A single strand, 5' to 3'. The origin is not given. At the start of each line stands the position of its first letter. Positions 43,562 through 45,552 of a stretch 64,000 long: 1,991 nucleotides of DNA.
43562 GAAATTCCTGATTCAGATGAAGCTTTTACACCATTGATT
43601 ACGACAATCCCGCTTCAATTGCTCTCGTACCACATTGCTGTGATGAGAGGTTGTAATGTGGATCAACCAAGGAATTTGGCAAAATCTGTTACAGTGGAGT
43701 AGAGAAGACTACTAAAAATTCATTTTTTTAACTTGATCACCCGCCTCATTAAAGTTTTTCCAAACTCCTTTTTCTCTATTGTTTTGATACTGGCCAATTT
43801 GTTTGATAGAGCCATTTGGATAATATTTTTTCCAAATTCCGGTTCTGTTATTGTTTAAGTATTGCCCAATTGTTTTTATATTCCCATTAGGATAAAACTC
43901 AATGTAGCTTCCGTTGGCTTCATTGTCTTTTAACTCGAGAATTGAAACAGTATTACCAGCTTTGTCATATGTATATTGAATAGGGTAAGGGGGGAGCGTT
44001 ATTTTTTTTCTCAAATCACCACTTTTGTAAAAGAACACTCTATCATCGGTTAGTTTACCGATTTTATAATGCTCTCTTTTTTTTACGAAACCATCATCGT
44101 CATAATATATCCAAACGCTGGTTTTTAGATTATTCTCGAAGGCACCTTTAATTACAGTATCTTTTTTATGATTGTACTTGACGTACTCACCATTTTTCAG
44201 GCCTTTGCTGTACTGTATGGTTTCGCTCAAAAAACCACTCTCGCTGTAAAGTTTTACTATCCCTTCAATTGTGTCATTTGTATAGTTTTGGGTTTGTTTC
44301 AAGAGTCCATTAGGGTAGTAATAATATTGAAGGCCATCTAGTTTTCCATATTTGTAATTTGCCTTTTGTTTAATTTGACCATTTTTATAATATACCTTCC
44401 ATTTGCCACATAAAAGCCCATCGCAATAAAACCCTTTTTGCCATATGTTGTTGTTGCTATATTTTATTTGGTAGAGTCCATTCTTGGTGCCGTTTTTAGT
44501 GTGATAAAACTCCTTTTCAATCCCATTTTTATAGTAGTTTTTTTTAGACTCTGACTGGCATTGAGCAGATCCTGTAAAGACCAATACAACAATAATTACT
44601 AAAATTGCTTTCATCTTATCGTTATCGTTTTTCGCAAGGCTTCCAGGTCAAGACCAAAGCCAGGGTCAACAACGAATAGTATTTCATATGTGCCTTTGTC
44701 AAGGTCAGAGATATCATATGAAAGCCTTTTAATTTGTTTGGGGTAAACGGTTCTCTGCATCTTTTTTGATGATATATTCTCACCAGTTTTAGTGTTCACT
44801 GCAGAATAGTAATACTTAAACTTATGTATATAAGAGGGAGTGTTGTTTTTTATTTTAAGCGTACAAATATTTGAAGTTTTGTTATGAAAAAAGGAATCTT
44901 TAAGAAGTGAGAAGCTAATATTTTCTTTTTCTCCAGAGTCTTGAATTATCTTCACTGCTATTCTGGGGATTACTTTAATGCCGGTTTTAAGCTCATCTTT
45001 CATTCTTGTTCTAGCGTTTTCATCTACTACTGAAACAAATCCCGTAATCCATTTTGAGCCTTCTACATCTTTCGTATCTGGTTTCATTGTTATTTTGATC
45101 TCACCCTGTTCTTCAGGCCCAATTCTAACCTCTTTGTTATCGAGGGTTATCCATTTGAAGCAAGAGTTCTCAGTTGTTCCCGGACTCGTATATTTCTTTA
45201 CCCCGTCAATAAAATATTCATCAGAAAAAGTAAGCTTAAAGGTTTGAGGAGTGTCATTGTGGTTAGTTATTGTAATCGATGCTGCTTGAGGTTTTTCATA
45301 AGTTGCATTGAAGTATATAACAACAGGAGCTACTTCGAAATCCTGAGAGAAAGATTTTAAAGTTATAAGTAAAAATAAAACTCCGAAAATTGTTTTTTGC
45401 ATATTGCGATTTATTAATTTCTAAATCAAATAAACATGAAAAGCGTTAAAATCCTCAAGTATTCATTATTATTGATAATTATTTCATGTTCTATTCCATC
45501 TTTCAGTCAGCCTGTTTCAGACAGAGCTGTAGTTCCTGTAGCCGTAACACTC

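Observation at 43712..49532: AT-rich gene cluster with the logic of a chaperone-usher-like surface-fibre pathway, unusual for Bacteroidota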

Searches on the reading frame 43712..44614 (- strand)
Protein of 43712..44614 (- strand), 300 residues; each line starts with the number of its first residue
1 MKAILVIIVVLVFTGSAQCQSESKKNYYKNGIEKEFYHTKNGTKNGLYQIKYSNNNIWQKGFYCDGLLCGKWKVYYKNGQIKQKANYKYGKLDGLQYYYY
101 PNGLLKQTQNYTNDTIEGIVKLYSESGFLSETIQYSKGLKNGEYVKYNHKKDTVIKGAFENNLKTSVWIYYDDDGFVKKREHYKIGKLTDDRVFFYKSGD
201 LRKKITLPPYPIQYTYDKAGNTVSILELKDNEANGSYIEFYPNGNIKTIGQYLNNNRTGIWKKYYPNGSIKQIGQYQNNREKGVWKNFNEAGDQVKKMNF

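Call 3: search_protein_families(library=pfam, proteins=[window:43712-44614:-], max_evalue=1)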
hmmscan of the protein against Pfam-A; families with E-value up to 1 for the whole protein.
window:43712-44614:- (300 aa): 1 family
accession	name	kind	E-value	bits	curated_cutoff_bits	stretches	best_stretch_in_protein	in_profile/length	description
PF07661.19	MORN_2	-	1.8e-21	74.1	29.6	4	257-278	1-22/22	MORN repeat variant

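Call 4: search_protein_families(library=ncbifam, proteins=[window:43712-44614:-], max_evalue=1)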
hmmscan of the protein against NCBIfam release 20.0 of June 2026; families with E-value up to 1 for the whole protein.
window:43712-44614:- (300 aa): 1 family
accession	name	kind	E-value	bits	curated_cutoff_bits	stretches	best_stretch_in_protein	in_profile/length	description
NF033566.1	adhes_LIC20035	equivalog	8.7e-19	67.6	250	3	216-282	199-265/434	LIC20035 family adhesin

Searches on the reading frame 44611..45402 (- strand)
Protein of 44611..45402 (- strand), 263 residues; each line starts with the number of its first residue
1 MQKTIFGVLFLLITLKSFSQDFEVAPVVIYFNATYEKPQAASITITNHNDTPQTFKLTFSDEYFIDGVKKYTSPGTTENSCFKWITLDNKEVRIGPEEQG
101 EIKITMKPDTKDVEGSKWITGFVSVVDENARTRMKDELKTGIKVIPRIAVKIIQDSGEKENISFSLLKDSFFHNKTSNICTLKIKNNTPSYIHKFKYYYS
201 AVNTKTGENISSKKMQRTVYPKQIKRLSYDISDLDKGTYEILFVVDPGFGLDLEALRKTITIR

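Call 3: search_protein_families(library=pfam, proteins=[window:44611-45402:-], max_evalue=1)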
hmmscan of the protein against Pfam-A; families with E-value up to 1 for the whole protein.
window:44611-45402:- (263 aa): 7 families
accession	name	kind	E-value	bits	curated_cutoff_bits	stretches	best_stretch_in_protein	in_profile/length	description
PF22076.2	Cep192_D6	-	5.7e-06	26.9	35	2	20-61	2-44/101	Cep192 domain 6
PF06280.18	fn3_5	-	2e-05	25.7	27.6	1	31-129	3-102/112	Fn3-like domain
PF00635.32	Motile_Sperm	-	0.002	18.4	25.9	1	23-59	3-40/109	MSP (Major sperm protein) domain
PF21310.3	OCRL-like_ASH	-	0.051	14.2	27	1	31-110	9-74/109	Inositol polyphosphate 5-phosphatase OCRL-like, ASH domain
PF06030.18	WxLIP_PGBD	-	0.066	13.7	27.3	1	35-116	25-112/121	WxL Interacting Protein, peptidoglycan binding domain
PF17425.8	Arylsulfotran_N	-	0.096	13.2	24.2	1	22-63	7-48/88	Arylsulfotransferase Ig-like domain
PF22896.3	OB_RNR_1st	-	0.24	12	28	1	137-200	5-66/99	Ribonuclease R, OB first domain, N-terminal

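Call 4: search_protein_families(library=ncbifam, proteins=[window:44611-45402:-], max_evalue=1)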
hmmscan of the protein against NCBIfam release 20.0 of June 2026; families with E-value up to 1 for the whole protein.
window:44611-45402:- (263 aa): 0 families

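Call 7: find_homologous_proteins(query=window:44611-45402:-, max_evalue=0.001)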
Query window:44611-45402:- (263 aa): 3 proteins with E <= 0.001 among 405 candidates.
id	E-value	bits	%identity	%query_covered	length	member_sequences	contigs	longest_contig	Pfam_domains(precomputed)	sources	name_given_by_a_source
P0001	7.0e-167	571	98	100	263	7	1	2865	PF06280.19,PF22076.3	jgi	jgi:hypothetical protein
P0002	2.6e-76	274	48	97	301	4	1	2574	-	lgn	-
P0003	6.0e-20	90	28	96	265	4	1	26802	PF06280.19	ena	-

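Call 9: search_solved_structures(query=window:44611-45402:-, max_evalue=10, show_alignments=2)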
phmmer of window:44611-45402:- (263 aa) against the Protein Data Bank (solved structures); distinct sequences matched with E-value up to 10: 0.

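Call 10: find_encoding_contigs(protein=P0003, flank=10000, max_places=4)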
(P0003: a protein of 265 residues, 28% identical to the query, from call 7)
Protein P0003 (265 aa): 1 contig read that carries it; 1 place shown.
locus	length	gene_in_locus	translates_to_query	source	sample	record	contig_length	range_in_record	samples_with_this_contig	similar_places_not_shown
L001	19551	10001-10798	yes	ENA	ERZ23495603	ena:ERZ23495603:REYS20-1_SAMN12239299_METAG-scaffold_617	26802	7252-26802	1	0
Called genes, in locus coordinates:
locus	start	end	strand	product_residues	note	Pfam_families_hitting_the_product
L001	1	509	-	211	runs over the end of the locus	PF00254:FKBP_C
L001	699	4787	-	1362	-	PF19081:Ig_7 (weak), PF18911:PKD_4, PF00801:PKD (weak), PF13585:CHU_C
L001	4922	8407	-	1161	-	PF17210:SdrD_B (faint)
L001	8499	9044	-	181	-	-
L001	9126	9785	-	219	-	-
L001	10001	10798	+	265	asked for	PF06280:fn3_5 (faint)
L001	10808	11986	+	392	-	-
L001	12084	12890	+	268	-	PF00582:Usp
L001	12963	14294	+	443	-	PF13643:DUF4145 (faint), PF03783:CsgG, PF17680:FlgO (faint)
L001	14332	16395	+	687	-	PF03783:CsgG, PF17680:FlgO (faint)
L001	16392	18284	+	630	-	PF24885:TPR_NPHP3 (faint), PF28559:TPR_SusR (weak), PF00515:TPR_1 (faint), PF07719:TPR_2 (faint), PF13424:TPR_12, PF17874:TPR_MalT (weak), PF13424:TPR_12, PF07228:SpoIIE, +6 more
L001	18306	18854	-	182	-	PF00132:Hexapep (faint)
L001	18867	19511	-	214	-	-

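Call 11: find_encoding_contigs(protein=P0002, flank=10000, max_places=4)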
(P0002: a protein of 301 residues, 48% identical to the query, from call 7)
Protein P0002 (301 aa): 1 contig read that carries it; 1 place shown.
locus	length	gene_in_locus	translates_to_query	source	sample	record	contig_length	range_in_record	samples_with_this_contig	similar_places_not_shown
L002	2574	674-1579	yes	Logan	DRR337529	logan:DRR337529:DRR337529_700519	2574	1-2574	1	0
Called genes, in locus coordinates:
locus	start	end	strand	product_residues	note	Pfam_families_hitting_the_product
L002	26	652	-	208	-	-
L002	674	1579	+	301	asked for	-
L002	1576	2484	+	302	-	-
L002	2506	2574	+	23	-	?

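Call 30: search_solved_structures(query=A4, max_evalue=10, show_alignments=2)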
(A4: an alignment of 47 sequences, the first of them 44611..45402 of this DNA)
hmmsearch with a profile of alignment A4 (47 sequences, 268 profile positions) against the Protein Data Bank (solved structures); distinct sequences matched with E-value up to 10: 3.
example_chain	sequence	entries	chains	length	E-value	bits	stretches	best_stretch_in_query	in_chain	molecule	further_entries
5jdd_A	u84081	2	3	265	0.02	17.2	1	89-142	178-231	Titin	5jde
8feh_D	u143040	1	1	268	1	11.6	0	150-173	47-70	Minor capsid protein A1 fusion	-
4h2k_A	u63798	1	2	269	1.8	10.8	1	78-126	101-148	Succinyl-diaminopimelate desuccinylase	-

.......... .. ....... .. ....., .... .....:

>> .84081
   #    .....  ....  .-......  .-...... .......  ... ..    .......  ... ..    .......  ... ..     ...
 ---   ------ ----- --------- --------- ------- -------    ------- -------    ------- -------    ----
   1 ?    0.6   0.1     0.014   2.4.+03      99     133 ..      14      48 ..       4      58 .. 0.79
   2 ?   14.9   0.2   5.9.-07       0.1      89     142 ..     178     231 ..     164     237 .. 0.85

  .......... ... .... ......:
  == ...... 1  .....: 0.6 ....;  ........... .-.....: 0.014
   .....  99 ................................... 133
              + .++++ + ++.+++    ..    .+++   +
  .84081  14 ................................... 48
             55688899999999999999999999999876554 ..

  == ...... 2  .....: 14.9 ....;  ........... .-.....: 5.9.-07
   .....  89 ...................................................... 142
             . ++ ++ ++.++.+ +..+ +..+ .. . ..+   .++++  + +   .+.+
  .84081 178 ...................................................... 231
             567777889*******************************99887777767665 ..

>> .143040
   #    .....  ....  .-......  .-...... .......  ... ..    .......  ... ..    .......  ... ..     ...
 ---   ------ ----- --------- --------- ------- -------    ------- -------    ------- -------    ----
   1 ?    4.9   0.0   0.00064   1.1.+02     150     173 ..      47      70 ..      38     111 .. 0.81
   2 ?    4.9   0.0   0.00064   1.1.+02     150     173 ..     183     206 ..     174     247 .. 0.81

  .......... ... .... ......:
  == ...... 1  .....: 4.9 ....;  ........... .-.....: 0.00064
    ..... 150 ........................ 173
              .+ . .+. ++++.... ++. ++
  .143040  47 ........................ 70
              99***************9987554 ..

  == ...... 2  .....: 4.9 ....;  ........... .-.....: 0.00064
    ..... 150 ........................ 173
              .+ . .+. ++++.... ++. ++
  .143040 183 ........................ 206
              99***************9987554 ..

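Call 34: predict_structure(alignment_id=A2)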
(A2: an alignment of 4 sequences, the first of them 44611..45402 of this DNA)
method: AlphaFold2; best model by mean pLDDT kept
length: 263 residues; sequences in the alignment: 4
mean_pLDDT: 80.2   pTM: 0.71
mean pLDDT of the five models: 80.2, 67.0, 65.3, 64.3, 62.4
residues with pLDDT >= 90: 93; 70-90: 119; 50-70: 21; < 50: 30
segments of 3 or more residues with pLDDT < 50: 1-23, 131-136
pLDDT, mean of each block of 10 residues (from residue 1): 31 33 68 92 89 91 82 91 92 92 93 87 74 50 66 77 82 88 87 89 93 88 87 90 85 87 85
secondary structure, 60 per line:
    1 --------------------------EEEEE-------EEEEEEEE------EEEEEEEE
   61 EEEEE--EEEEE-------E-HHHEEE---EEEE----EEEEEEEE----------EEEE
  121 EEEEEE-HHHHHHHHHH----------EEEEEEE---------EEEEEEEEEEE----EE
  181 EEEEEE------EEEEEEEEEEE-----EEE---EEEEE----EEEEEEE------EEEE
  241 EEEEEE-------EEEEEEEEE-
elements in order: E27-31 E39-46 E53-65 E68-72 E85-87 E91-94 E99-106 E117-126 H128-137 E148-154 E164-174 E179-186 E193-203 E209-211 E215-219 E224-230 E237-246 E254-262

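Call 41: fold_search(model_id=the predicted structure, library=pdb)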
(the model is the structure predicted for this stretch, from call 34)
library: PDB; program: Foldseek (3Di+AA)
matches with E <= 10: 1668; with E <= 0.001: 265
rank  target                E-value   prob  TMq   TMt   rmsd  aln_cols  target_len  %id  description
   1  9i25_C                2.9e-12  1.00  0.42  0.44   9.2       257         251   16  WxLIP from Enterococcus faecium locus A bound to long WxL (released 2026-01-28)
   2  9i1y_A                8.2e-12  1.00  0.40  0.39   9.6       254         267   17  WxLIP from Enterococcus faecium (released 2026-01-28)
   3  9i1y_B                2.7e-11  1.00  0.42  0.42   8.1       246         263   16  WxLIP from Enterococcus faecium (released 2026-01-28)
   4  3q48_B                2.2e-09  1.00  0.38  0.50   7.9       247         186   11  Crystal structure of Pseudomonas aeruginosa CupB2 chaperone (released 2011-02-09)
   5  4kkp_B                3.4e-09  1.00  0.28  0.32  14.8       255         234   10  Crystal structure of Vibrio cholerae RbmA (crystal form 2) (released 2013-05-22)
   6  4kkp_A                6.5e-09  1.00  0.26  0.29  14.8       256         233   11  Crystal structure of Vibrio cholerae RbmA (crystal form 2) (released 2013-05-22)
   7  9ijj_P                7.2e-09  1.00  0.31  0.16  21.2       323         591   11  In situ structure of the central apparatus in mouse sperm axoneme. (released 2025-06-04)
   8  6fqa_A                1.6e-08  1.00  0.45  0.49   7.9       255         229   12  Crystal structure of the CsuC-CsuA/B chaperone-subunit preassembly complex of the archaic chaperone-usher Csu pili of  (released 2018-09-26)
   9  3q48_A                1.8e-08  1.00  0.40  0.51   8.5       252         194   11  Crystal structure of Pseudomonas aeruginosa CupB2 chaperone (released 2011-02-09)
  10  6k73_B                1.8e-08  1.00  0.41  0.49   8.9       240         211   12  Chaperone-tip adhesin complex is vital for synergistic activation of CFA/I fimbriae biogenesis (released 2020-06-10)
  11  5d6h_A                2.0e-08  1.00  0.44  0.50   7.8       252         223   13  Crystal structure of CsuC-CsuA/B chaperone-major subunit pre-assembly complex from Csu biofilm-mediating pili of Acine (released 2015-11-04)
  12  7sqc_2A               2.5e-08  1.00  0.30  0.11  17.4       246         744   11  Ciliary C1 central pair apparatus isolated from Chlamydomonas reinhardtii (released 2022-04-13)
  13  7sqc_F1               2.9e-08  1.00  0.29  0.17  16.4       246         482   14  Ciliary C1 central pair apparatus isolated from Chlamydomonas reinhardtii (released 2022-04-13)
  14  4kkq_A                2.9e-08  1.00  0.27  0.31  14.6       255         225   10  Crystal structure of Vibrio cholerae RbmA (crystal form 1) (released 2013-05-22)
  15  7som_D                4.5e-08  1.00  0.45  0.11   8.1       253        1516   12  Ciliary C2 central pair apparatus isolated from Chlamydomonas reinhardtii (released 2022-04-13)
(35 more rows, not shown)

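Call 67: search_protein_families(library=pfam, alignment_id=A4, max_evalue=0.1)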
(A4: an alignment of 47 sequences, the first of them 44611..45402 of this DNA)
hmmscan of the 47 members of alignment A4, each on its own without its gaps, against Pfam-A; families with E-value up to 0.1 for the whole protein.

A. member 1, window:44611-45402:- (263 aa): 6 families
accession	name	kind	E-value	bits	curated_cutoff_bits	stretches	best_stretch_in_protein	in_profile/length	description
PF22076.2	Cep192_D6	-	5.7e-06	26.9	35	1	20-61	2-44/101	Cep192 domain 6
PF06280.18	fn3_5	-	2e-05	25.7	27.6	1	31-129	3-102/112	Fn3-like domain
PF00635.32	Motile_Sperm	-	0.002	18.4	25.9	1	23-59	3-40/109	MSP (Major sperm protein) domain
PF21310.3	OCRL-like_ASH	-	0.051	14.2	27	0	31-110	9-74/109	Inositol polyphosphate 5-phosphatase OCRL-like, ASH domain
PF06030.18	WxLIP_PGBD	-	0.066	13.7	27.3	1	35-116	25-112/121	WxL Interacting Protein, peptidoglycan binding domain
PF17425.8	Arylsulfotran_N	-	0.096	13.2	24.2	0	22-63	7-48/88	Arylsulfotransferase Ig-like domain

B. families by the number of members that match (of 47 scanned): 45 families (the first 25 are shown)
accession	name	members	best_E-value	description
PF22076.2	Cep192_D6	47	5.7e-06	Cep192 domain 6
PF06280.18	fn3_5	46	2.2e-07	Fn3-like domain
PF06030.18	WxLIP_PGBD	29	6.2e-05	WxL Interacting Protein, peptidoglycan binding domain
PF21310.3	OCRL-like_ASH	26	0.00025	Inositol polyphosphate 5-phosphatase OCRL-like, ASH domain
PF22067.2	Cep192_D3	25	6.5e-05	Cep192 domain 3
PF23619.1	Ig_VWA7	13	8.9e-05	VWA7 Ig-like domain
PF00635.32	Motile_Sperm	9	0.002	MSP (Major sperm protein) domain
PF13004.13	BACON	8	0.00016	Putative binding domain, N-terminal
PF11611.13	DUF4352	8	0.0012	Domain of unknown function (DUF4352)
PF16116.10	DUF4832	6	0.0014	Domain of unknown function (DUF4832)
PF24542.1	Ig_TPPC8_C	6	0.0069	TPPC8 C-terminal Ig-like domain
PF14016.12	DUF4232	5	0.0019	Domain of unknown function (DUF4232)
PF15780.11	ASH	5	0.0088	Abnormal spindle-like microcephaly-assoc'd, ASPM-SPD-2-Hydin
PF09912.14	DUF2141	5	0.012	Uncharacterized protein conserved in bacteria (DUF2141)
PF17766.7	fn3_6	4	0.00029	Fibronectin type-III domain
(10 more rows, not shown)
